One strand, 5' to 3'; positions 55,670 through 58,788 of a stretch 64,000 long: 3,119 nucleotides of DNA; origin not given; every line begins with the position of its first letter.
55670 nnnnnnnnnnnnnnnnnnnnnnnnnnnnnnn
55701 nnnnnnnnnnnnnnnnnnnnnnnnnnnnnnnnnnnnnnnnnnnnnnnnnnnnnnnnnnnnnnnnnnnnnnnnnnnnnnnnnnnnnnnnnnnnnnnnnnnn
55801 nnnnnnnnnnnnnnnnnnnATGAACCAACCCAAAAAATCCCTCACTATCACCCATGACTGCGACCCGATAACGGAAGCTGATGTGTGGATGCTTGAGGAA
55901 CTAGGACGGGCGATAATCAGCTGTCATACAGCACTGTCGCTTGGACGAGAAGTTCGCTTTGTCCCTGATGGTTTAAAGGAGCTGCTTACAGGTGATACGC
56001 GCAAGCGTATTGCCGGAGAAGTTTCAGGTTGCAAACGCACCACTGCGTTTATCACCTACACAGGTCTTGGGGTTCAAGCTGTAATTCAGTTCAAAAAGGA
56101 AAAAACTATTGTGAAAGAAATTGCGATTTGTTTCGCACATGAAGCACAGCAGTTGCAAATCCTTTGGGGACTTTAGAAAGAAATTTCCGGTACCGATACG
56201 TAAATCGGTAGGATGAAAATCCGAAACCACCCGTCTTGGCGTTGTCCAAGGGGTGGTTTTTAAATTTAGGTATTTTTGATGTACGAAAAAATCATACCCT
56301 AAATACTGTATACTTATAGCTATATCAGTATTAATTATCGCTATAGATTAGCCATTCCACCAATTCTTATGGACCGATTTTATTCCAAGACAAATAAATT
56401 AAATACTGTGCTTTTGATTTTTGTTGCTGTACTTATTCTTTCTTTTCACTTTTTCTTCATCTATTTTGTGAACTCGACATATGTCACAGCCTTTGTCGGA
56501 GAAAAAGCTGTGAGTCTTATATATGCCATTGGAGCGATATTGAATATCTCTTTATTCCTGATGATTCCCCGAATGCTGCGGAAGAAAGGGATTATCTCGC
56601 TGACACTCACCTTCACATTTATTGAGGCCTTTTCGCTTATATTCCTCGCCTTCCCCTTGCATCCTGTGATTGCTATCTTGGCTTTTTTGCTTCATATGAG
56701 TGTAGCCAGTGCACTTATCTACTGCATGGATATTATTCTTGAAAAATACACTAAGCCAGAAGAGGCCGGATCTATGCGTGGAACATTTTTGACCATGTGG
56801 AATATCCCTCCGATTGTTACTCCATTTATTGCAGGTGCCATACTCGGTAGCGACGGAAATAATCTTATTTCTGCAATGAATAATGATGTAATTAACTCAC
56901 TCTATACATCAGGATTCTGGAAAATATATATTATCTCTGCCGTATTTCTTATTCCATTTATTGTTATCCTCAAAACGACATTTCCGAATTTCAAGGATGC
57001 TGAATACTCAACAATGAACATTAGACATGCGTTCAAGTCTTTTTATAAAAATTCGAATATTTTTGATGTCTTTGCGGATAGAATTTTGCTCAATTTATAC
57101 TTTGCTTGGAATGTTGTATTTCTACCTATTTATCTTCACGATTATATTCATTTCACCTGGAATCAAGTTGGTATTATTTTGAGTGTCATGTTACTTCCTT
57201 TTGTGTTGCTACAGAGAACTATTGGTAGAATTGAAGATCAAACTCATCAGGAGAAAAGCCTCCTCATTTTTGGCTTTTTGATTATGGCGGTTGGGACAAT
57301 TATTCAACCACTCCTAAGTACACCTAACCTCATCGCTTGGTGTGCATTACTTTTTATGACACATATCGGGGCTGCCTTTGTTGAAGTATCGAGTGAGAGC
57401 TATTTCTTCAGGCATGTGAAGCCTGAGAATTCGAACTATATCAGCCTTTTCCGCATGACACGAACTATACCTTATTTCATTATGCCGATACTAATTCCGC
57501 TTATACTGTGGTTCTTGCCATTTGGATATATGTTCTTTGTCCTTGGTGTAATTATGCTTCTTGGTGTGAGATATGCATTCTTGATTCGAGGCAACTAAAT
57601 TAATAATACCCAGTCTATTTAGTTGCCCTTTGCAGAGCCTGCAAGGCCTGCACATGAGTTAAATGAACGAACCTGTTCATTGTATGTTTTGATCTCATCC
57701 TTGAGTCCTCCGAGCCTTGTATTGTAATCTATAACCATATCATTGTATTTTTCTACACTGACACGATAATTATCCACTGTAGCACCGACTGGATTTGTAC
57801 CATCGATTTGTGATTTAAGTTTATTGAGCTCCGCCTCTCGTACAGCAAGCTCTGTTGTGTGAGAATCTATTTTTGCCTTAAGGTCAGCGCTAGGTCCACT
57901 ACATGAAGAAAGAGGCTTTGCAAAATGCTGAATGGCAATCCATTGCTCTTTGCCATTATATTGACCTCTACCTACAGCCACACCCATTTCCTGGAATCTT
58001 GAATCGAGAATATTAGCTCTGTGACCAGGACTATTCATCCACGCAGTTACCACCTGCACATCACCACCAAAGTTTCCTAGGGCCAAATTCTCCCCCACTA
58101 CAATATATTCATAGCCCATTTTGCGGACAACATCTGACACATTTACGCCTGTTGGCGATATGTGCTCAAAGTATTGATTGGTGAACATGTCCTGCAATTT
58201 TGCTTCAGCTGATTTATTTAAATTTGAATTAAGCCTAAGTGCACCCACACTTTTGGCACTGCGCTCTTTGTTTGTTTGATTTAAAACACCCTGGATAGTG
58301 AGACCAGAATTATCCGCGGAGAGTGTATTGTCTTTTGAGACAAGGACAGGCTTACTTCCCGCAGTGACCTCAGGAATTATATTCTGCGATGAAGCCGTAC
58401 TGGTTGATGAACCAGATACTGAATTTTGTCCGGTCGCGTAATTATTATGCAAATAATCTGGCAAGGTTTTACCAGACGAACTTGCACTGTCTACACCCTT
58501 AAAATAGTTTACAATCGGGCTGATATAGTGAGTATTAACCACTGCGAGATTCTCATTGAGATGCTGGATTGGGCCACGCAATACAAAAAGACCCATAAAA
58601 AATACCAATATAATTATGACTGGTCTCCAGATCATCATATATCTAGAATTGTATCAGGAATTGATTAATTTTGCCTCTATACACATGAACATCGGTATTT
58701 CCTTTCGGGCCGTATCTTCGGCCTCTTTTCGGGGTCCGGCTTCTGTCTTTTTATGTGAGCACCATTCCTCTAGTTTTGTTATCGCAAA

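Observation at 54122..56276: Orphan two-gene operon with perfect consensus promoter, ~260-nt structured leader and 4-nt translational coupling, preceded by paired perfect hairpins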

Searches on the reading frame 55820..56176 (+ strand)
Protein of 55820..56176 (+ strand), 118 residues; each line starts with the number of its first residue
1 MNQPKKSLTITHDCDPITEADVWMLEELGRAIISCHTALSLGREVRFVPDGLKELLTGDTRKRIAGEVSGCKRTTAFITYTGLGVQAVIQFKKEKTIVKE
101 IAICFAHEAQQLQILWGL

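Call 4: search_protein_families(library=pfam, proteins=[window:55820-56176:+], max_evalue=0.1)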
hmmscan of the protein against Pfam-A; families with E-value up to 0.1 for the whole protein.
window:55820-56176:+ (118 aa): 0 families

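Call 6: search_protein_families(library=phrogs, proteins=[window:55820-56176:+], max_evalue=1)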
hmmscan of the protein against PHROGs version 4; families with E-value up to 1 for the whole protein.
window:55820-56176:+ (118 aa): 1 family
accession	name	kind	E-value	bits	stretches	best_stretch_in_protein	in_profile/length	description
phrog_36335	-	unknown function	0.27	12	1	26-73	14-61/165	-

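Call 7: search_protein_families(library=padloc, proteins=[window:55820-56176:+], max_evalue=1)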
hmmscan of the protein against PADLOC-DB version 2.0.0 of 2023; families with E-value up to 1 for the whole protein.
window:55820-56176:+ (118 aa): 0 families

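Call 8: search_protein_families(library=ncbifam, proteins=[window:55820-56176:+], max_evalue=1)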
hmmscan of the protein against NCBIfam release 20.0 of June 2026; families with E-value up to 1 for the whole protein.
window:55820-56176:+ (118 aa): 0 families

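Call 11: find_homologous_proteins(query=window:55820-56176:+, max_evalue=0.001)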
Query window:55820-56176:+ (118 aa): 1 proteins with E <= 0.001 among 13 candidates.
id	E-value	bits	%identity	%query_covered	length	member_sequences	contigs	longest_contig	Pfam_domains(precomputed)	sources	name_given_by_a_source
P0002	1.0e-68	246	96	100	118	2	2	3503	-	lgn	-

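Call 14: find_encoding_contigs(protein=P0002, flank=10000, max_places=10)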
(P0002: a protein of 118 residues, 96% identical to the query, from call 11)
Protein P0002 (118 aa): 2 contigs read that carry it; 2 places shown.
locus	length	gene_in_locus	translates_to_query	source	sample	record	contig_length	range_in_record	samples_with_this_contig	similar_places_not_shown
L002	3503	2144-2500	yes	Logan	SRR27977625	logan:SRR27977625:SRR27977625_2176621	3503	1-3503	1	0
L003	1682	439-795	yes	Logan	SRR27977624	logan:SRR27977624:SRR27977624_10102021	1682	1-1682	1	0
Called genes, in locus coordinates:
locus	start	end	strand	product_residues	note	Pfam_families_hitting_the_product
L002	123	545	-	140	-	-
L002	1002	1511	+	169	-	-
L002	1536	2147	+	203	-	-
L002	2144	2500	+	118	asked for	-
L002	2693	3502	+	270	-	?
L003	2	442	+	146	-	?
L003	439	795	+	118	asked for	-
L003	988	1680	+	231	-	?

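Call 48: search_solved_structures(query=window:55820-56173:+, max_evalue=10)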
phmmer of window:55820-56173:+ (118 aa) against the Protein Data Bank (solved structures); distinct sequences matched with E-value up to 10: 2.
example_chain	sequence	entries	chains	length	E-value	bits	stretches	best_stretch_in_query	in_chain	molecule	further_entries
2ivn_A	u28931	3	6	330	0.58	13.5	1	69-100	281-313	O-SIALOGLYCOPROTEIN ENDOPEPTIDASE | UP1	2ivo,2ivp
2okg_A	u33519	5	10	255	1.1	12.6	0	19-52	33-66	Central glycolytic gene regulator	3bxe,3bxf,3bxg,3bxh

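Call 50: search_protein_families(library=pfam, proteins=[L002:1002-1508:+, L002:1536-2144:+, L002:126-545:-], max_evalue=0.1)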
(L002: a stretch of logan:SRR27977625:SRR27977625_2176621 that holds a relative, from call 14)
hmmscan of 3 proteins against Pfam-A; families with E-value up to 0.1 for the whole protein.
L002:1002-1508:+ (169 aa): 1 family
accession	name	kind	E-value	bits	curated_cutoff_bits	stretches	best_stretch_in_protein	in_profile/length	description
PF13010.11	pRN1_helical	-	0.097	13.1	27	0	87-152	24-88/138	Primase helical domain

L002:1536-2144:+ (203 aa): 1 family
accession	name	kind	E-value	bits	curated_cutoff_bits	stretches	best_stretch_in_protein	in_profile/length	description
PF12857.13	TOBE_3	-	0.097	13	27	0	76-108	11-40/59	TOBE-like domain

L002:126-545:- (140 aa): 0 families

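Call 53: search_dna_similar(query=window:55820-56173:+, collection=phages, mode=protein, max_evalue=0.01)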
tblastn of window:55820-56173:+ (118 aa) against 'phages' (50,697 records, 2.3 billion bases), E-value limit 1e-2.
No match.

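Call 54: predict_structure(protein=window:55820-56173:+)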
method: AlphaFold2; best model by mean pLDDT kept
length: 118 residues; sequences in the alignment: 1
mean_pLDDT: 59.4   pTM: 0.55
mean pLDDT of the five models: 59.4, 50.7, 45.7, 38.4, 38.3
residues with pLDDT >= 90: 0; 70-90: 35; 50-70: 49; < 50: 34
segments of 3 or more residues with pLDDT < 50: 1-4, 34-51, 108-118
pLDDT, mean of each block of 10 residues (from residue 1): 58 60 56 49 42 57 70 74 69 78 55 39
secondary structure, 60 per line:
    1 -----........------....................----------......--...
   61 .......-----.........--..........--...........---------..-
elements in order: E6-13 H20-39 H50-55 H58-67 E73-81 E84-93 E96-106

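Call 82: search_protein_families(library=padloc, proteins=[L002:1002-1508:+, L002:1536-2144:+, L002:126-545:-], max_evalue=0.1)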
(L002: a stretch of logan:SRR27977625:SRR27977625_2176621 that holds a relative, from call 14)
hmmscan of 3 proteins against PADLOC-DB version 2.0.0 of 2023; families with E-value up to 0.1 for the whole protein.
L002:1002-1508:+ (169 aa): 0 families

L002:1536-2144:+ (203 aa): 0 families

L002:126-545:- (140 aa): 1 family
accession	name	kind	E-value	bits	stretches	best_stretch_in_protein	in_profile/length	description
PDLC02093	Cas5b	-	0.0072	14.5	1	8-127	59-171/177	-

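Call 83: search_protein_families(library=phrogs, proteins=[L002:1002-1508:+, L002:1536-2144:+, L002:126-545:-], max_evalue=0.01)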
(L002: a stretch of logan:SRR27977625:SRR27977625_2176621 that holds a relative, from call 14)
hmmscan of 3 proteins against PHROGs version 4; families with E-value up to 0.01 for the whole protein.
L002:1002-1508:+ (169 aa): 0 families

L002:1536-2144:+ (203 aa): 0 families

L002:126-545:- (140 aa): 0 families

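Call 84: find_encoding_contigs(protein=window:55820-56176:+, flank=10000, max_places=10)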
Protein window:55820-56176:+ (118 aa): 24 contigs read that carry it; 5 places shown.
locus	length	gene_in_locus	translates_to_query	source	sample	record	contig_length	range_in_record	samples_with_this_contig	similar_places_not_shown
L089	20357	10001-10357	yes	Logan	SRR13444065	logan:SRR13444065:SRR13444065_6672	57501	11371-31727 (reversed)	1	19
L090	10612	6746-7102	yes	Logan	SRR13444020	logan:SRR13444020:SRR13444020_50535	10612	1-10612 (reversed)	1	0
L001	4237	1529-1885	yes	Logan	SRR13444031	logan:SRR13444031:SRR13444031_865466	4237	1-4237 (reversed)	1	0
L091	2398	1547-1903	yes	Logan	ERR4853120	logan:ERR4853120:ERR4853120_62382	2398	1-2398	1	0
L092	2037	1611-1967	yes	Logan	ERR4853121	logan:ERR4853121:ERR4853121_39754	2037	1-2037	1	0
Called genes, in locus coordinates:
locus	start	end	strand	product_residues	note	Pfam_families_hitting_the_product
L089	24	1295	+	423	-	PF09587:PGA_cap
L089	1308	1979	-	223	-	PF18933:PsbP_2 (weak)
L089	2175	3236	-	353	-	PF01259:SAICAR_synt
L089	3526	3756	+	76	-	PF03840:SecG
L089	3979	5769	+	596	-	PF00496:SBP_bac_5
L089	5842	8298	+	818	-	PF00753:Lactamase_B, PF12706:Lactamase_B_2, PF22505:RNase_J_b_CASP, PF17770:RNase_J_C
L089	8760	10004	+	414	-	-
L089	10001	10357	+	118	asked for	-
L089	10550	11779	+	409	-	PF07690:MFS_1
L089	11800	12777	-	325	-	PF00188:CAP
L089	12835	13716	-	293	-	PF01209:Ubie_methyltran, PF03848:TehB (weak), PF13489:Methyltransf_23, PF13847:Methyltransf_31, PF08241:Methyltransf_11, PF08242:Methyltransf_12, PF13649:Methyltransf_25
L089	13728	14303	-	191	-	-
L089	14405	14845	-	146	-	-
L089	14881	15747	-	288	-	PF05656:DUF805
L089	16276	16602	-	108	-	-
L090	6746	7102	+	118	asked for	-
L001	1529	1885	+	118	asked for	-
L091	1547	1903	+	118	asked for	-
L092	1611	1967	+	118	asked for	-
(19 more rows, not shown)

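Call 91: fold_search(model_id=the predicted structure, library=pdb)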
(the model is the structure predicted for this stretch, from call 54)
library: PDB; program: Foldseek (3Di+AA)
matches with E <= 10: 176; with E <= 0.001: 0
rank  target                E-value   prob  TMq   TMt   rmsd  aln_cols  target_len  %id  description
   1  3rqa_A                5.3e-02  0.09  0.17  0.13  17.0       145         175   12  The Crystal Structure of a Pathogenic Protein from the Xanthomonas campestris Reveals a New Tetrameric PilZ Domain Sel (released 2012-03-14)
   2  3ph1_A                1.3e-01  0.07  0.16  0.13  16.5       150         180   11  The Crystal Structure of a Pathogenic Protein from the Xanthomonas campestris Reveals a New Tetrameric PilZ Domain Sel (released 2011-04-13)
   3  3rqa_C                2.0e-01  0.05  0.15  0.12  17.0       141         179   11  The Crystal Structure of a Pathogenic Protein from the Xanthomonas campestris Reveals a New Tetrameric PilZ Domain Sel (released 2012-03-14)
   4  6m36_G                7.4e-01  0.54  0.42  0.46   4.3        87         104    4  The crystal structure of B. subtilis RsbV/RsbW complex in the monoclinic crystal form (released 2020-07-15)
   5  8h7g_A                8.3e-01  0.08  0.26  0.05  17.4       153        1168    7  Cryo-EM structure of the human SAGA complex (released 2022-12-14)
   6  8b6h_DO               8.9e-01  0.06  0.22  0.09  21.0       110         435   17  Cryo-EM structure of cytochrome c oxidase dimer (complex IV) from respiratory supercomplex of Tetrahymena thermophila (released 2023-03-29)
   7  6m36_A                1.0e+00  0.41  0.39  0.44   4.3        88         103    4  The crystal structure of B. subtilis RsbV/RsbW complex in the monoclinic crystal form (released 2020-07-15)
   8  6m36_C                1.2e+00  0.41  0.43  0.47   4.3        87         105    3  The crystal structure of B. subtilis RsbV/RsbW complex in the monoclinic crystal form (released 2020-07-15)
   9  8adn_M                1.2e+00  0.09  0.23  0.14  12.5       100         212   11  Vairimorpha necatrix 20S proteasome from spores (released 2022-11-23)
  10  8gym_B                1.3e+00  0.04  0.19  0.08  20.6       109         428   17  Cryo-EM structure of Tetrahymena thermophila respiratory mega-complex MC IV2+(I+III2+II)2 (released 2023-06-14)
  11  8jzt_B                1.4e+00  0.16  0.36  0.33   9.3       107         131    9  The sigF and anti-sigma factor complex (released 2024-10-16)
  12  7w5z_B                1.4e+00  0.06  0.21  0.14  21.0       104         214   16  Cryo-EM structure of Tetrahymena thermophila mitochondrial complex IV, composite dimer model (released 2022-04-06)
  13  8cyk_A                1.5e+00  0.33  0.44  0.40   6.8       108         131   14  Crystal structure of hallucinated protein HALC1_878 (released 2022-09-28)
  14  6m36_E                1.6e+00  0.30  0.35  0.41   7.0        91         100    5  The crystal structure of B. subtilis RsbV/RsbW complex in the monoclinic crystal form (released 2020-07-15)
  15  5nzz_C                1.6e+00  0.04  0.19  0.08  21.7        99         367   11  Crystal structure of phosphorylated p38aMAPK in complex with TAB1 (released 2018-05-30)
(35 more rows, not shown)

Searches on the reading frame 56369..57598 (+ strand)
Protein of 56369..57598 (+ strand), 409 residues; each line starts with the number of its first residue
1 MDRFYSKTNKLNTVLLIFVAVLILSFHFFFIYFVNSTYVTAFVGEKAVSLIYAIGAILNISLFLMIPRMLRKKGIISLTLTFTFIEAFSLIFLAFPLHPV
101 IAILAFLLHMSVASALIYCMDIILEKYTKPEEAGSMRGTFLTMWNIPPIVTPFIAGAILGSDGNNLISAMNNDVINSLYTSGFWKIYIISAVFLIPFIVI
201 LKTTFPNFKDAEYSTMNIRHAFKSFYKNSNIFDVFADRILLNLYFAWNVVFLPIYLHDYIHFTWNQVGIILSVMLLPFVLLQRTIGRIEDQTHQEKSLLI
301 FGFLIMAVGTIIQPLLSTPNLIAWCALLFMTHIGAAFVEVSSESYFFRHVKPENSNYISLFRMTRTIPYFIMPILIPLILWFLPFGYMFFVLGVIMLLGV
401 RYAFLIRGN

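Call 4: search_protein_families(library=pfam, proteins=[window:56369-57598:+], max_evalue=0.1)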
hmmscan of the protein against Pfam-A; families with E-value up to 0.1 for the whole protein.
window:56369-57598:+ (409 aa): 2 families
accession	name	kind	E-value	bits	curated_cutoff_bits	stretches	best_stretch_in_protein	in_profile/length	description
PF07690.21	MFS_1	-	8.5e-19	68.1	33.4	3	248-400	15-165/347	Major Facilitator Superfamily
PF12832.13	MFS_1_like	-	0.069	12.6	25.2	0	251-398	21-171/373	MFS_1 like family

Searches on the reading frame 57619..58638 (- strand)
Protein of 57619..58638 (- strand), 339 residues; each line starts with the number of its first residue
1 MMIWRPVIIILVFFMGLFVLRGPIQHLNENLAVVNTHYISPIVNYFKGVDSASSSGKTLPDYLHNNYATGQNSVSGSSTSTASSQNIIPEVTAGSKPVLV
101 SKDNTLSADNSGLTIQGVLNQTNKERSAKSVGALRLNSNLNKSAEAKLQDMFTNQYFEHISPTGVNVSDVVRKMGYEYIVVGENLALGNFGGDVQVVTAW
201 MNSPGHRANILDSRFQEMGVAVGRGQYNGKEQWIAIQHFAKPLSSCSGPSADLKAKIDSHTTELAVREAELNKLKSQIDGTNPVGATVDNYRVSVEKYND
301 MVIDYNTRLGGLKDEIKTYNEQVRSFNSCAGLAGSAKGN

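Call 4: search_protein_families(library=pfam, proteins=[window:57619-58638:-], max_evalue=0.1)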
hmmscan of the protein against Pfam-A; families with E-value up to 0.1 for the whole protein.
window:57619-58638:- (339 aa): 1 family
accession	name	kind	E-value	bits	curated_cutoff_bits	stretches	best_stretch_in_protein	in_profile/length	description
PF00188.32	CAP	-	1.2e-16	62.1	21.1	1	119-237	1-115/117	Cysteine-rich secretory protein family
